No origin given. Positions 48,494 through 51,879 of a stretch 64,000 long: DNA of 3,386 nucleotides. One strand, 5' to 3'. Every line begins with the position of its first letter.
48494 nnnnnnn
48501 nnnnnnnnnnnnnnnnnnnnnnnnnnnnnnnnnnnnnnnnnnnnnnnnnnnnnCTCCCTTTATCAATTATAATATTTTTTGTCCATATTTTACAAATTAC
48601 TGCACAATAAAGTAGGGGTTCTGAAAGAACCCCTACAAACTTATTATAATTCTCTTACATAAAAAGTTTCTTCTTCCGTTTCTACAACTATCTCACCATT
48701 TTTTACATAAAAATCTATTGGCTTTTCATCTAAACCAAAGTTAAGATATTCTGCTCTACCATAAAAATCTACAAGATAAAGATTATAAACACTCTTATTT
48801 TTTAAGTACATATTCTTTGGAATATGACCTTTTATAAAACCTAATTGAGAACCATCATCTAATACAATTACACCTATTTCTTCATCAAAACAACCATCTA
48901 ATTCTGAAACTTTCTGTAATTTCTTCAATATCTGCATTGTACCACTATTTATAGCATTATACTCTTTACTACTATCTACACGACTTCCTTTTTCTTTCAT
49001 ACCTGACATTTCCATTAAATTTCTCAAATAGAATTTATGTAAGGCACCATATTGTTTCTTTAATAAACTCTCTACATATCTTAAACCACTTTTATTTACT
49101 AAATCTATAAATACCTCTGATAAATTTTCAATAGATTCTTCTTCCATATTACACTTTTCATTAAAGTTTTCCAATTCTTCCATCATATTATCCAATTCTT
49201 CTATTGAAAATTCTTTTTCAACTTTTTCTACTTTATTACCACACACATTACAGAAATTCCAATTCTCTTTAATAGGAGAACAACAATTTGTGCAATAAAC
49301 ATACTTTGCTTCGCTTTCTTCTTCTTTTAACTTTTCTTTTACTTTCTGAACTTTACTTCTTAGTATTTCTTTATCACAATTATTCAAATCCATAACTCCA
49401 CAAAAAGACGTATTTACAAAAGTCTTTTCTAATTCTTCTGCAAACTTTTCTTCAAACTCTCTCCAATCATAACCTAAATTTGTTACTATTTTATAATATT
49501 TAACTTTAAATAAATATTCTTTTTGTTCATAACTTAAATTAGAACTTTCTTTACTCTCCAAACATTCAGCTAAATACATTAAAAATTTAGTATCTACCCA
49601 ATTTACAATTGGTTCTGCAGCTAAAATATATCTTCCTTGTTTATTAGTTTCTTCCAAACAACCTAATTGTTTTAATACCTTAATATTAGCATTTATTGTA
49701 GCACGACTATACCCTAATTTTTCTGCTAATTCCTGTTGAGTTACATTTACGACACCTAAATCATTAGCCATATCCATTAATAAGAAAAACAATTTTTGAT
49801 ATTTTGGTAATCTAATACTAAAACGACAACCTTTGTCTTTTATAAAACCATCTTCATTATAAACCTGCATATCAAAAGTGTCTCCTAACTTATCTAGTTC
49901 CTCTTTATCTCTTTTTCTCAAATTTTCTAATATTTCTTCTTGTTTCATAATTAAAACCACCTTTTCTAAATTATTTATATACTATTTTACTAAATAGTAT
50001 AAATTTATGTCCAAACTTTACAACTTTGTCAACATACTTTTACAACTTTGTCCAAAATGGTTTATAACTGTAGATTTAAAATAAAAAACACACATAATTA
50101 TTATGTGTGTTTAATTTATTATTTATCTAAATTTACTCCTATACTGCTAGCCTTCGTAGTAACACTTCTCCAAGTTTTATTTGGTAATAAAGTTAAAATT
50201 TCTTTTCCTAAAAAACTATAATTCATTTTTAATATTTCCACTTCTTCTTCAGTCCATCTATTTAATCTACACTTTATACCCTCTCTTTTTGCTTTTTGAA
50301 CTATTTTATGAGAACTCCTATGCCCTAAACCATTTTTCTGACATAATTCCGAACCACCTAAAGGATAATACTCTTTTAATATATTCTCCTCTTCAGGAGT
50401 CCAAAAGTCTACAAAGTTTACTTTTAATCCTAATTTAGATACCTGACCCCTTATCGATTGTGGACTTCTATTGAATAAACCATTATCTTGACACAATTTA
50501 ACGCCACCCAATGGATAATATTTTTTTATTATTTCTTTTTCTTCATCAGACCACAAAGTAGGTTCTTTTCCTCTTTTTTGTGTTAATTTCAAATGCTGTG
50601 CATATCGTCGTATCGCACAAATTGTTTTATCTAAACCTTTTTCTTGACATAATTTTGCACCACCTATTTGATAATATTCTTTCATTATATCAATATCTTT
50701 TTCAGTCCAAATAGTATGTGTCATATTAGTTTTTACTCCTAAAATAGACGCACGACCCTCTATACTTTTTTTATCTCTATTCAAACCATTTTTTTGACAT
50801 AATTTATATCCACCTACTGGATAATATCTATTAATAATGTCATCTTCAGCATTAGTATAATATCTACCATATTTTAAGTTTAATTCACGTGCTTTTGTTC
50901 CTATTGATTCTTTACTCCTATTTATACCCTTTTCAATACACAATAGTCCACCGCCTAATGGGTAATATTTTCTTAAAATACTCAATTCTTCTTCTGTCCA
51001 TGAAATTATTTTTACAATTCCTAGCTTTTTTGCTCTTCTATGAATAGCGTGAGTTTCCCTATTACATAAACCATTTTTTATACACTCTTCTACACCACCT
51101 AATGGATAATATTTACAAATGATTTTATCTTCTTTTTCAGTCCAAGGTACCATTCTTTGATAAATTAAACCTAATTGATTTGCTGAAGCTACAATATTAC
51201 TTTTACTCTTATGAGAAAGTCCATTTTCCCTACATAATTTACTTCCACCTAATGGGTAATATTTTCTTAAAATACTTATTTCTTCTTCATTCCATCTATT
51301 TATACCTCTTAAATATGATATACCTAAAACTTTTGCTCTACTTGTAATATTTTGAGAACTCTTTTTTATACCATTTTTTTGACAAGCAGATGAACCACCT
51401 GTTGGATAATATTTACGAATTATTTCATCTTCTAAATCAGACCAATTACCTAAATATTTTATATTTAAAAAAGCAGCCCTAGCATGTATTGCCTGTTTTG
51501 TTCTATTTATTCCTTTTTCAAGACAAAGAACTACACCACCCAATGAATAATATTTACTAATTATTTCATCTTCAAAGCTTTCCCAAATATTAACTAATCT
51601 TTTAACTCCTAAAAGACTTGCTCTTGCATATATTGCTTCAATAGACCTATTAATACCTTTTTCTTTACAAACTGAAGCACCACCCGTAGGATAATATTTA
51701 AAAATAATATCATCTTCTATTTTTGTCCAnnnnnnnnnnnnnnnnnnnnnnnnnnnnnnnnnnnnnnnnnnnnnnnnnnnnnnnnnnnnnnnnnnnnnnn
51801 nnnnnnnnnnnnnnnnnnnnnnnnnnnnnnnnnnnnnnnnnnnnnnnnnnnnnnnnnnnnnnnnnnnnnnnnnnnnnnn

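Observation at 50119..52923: Helicase fused to 11 tandem Myb/SANT-like repeats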

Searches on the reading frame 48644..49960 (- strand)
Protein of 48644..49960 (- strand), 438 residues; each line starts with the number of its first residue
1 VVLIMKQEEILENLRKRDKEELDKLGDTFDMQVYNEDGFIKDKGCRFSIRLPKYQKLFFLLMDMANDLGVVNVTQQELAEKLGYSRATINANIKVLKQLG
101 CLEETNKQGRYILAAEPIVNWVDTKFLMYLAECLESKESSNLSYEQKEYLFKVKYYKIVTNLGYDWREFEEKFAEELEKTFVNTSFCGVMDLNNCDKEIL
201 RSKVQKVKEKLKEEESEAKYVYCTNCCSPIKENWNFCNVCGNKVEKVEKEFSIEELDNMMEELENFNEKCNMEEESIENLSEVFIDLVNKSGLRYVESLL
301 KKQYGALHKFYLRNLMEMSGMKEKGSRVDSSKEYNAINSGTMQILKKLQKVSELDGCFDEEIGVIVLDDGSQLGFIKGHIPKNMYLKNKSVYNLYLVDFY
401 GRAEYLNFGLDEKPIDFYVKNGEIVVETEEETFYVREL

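Call 13: search_protein_families(library=phrogs, proteins=[window:48644-49960:-], max_evalue=0.001)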
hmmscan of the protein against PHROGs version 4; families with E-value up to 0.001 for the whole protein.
window:48644-49960:- (438 aa): 6 families
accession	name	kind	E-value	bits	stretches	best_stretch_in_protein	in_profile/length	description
phrog_678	-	DNA, RNA and nucleotide metabolism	7.1e-05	23.5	1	62-112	80-126/346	replication initiation O-like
phrog_186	-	DNA, RNA and nucleotide metabolism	9.9e-05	23.1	1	50-133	39-121/308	DnaD-like helicase loader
phrog_270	-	DNA, RNA and nucleotide metabolism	0.00021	21.8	1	50-109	44-106/383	replication initiation protein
phrog_391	-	DNA, RNA and nucleotide metabolism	0.00058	20.6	0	53-109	17-74/298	replication initiation O-like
phrog_428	-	DNA, RNA and nucleotide metabolism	0.00061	20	1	46-109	98-164/455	replication initiation protein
phrog_5978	-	unknown function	0.00067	19.8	0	72-111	311-350/364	-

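Call 23: search_protein_families(library=pfam, proteins=[window:48644-49960:-], max_evalue=1)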
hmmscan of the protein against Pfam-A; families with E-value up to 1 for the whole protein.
window:48644-49960:- (438 aa): 19 families
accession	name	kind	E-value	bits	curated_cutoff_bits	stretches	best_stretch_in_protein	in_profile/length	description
PF13545.12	HTH_Crp_2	-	1e-06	29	27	1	55-107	1-57/70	Crp-like helix-turn-helix domain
PF12802.13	MarR_2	-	2.2e-06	28.2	27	1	73-108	21-58/61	MarR family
PF08279.18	HTH_11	-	6.9e-06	26.3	25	1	72-101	15-44/55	HTH domain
PF13412.12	HTH_24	-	1.2e-05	25.2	21.9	1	73-101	18-46/48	Winged helix-turn-helix DNA-binding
PF13730.12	HTH_36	-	4.7e-05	23.5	25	1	51-100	3-53/55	Helix-turn-helix domain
PF05732.17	RepL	-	0.00014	21.8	20.3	1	55-147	58-150/164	Firmicute plasmid replication protein (RepL)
PF12773.13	DZR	-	0.0039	17.8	27.3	1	222-241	26-45/45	Double zinc ribbon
PF01381.28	HTH_3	-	0.0041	17.6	23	1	72-90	9-27/55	Helix-turn-helix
PF13240.11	Zn_Ribbon_1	-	0.0065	16.7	25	1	222-243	1-22/23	zinc-ribbon domain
PF17762.8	HTH_ParB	-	0.0075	16.8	22.6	1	71-97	19-45/102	ParB HTH domain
PF00392.27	GntR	-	0.035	14.2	27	1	74-111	26-63/64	Bacterial regulatory proteins, gntR family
PF12840.13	HTH_20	-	0.072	13.5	27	1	76-100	22-46/51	Helix-turn-helix domain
PF25213.1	HVO_A0261_N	-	0.082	13.2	35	1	73-111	25-61/86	HVO_A0261 N-terminal domain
PF18039.7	UBA_6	-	0.088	13.3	23.5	1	77-103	6-29/42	UBA-like domain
PF08220.18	HTH_DeoR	-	0.1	12.8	21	0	73-101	15-43/57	DeoR-like helix-turn-helix domain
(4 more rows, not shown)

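Call 37: search_protein_families(library=padloc, proteins=[window:48644-49960:-], max_evalue=0.001)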
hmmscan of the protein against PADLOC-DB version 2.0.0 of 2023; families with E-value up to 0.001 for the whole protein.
window:48644-49960:- (438 aa): 1 family
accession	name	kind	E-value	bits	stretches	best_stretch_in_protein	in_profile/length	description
PDLC01438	Csa3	-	0.00036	18.7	0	73-183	160-263/305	"CAS-I,CAS-II,CAS-III,CAS-IV,CAS-V,CAS-VI; associated_signaling"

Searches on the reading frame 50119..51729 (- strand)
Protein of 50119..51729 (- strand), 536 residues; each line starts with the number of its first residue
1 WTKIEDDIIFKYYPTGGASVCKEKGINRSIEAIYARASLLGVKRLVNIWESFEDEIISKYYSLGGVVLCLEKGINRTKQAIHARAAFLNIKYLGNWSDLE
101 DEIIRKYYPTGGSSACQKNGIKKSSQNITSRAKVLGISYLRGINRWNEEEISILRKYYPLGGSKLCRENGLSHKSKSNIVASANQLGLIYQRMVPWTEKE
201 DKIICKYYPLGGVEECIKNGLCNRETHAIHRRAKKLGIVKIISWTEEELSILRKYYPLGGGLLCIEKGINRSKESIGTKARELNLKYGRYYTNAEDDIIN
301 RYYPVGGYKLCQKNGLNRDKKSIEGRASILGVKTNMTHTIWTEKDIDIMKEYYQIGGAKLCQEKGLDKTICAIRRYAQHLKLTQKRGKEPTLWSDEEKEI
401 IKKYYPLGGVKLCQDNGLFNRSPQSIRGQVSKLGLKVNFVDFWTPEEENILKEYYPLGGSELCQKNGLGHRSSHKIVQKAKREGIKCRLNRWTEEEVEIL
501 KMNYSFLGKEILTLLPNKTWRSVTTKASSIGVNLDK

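Call 81: search_dna_similar(query=window:50119-51729:-, collection=phages, mode=protein, max_rows=25, max_evalue=0.001)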
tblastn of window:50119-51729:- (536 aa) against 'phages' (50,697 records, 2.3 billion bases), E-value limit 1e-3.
Records with a match: 6; places in all: 6; records where one place covers at least 80% of the query: 0.
Best place of each record, by identity: <60% 6.
By first word of the organism name: Geobacillus 2; Listeria 2; Bacteriophage 1; Acidovorax 1.
By host as written in the record: - 3; Listeria monocytogenes 2; Paracidovorax oryzae 1.
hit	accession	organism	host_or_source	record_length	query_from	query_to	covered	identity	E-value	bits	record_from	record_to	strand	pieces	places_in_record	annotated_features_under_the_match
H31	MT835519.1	Bacteriophage sp.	human fecal samples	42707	1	305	57%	26.0%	9e-10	68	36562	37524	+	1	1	record has no annotation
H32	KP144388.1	Geobacillus virus E3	failed fermentation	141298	437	532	18%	44.6%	8e-7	58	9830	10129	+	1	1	hypothetical protein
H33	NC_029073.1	Geobacillus virus E3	failed fermentation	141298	437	532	18%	44.6%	8e-7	58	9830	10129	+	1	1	endonuclease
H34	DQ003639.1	Listeria phage B025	Listeria monocytogenes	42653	393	532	26%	28.8%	2e-4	50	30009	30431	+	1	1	gp44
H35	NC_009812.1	Listeria phage B025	Listeria monocytogenes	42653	393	532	26%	28.8%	2e-4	50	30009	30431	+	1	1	transcriptional regulator, D5-like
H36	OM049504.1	Acidovorax phage AP1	Paracidovorax oryzae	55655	316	436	23%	28.1%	2e-4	50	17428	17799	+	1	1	hypothetical protein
